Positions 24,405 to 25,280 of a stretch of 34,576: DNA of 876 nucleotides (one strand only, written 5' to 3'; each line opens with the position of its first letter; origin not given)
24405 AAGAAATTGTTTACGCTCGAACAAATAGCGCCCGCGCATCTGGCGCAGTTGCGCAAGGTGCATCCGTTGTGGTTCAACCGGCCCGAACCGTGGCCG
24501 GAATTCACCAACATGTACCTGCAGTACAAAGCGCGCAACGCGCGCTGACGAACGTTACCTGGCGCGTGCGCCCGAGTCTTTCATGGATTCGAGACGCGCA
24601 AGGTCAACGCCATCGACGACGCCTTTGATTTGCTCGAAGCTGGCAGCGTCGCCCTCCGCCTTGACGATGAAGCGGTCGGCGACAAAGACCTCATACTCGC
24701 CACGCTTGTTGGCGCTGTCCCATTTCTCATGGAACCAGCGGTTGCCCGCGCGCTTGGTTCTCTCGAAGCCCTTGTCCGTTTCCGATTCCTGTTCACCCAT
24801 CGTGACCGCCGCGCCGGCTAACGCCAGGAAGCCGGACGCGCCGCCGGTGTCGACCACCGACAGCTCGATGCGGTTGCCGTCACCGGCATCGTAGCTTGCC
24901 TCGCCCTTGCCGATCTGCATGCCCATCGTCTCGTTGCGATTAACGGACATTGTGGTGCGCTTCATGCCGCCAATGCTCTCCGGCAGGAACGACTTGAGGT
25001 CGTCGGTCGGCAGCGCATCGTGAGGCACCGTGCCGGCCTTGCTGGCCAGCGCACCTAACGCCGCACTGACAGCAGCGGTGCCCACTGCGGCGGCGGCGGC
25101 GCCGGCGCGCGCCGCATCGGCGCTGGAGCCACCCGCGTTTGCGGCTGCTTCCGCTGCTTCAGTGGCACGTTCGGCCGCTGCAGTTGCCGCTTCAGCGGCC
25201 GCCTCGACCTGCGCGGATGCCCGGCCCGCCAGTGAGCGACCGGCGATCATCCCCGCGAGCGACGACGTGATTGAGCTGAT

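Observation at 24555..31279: Tightly coupled seven-gene operon of unusual composition (possible corrinoid or tetrapyrrole handling and export module)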

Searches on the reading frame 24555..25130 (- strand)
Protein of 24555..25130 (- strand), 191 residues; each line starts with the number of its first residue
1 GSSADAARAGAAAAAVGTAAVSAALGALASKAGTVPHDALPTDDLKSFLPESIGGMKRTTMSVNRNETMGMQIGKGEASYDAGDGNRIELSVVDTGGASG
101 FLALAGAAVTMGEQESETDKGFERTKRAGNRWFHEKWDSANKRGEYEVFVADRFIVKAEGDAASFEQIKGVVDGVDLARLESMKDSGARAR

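Call 61: search_protein_families(library=pfam, proteins=[window:24555-25130:-], max_evalue=0.01)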
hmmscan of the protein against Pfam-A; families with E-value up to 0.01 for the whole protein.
window:24555-25130:- (191 aa): 0 families
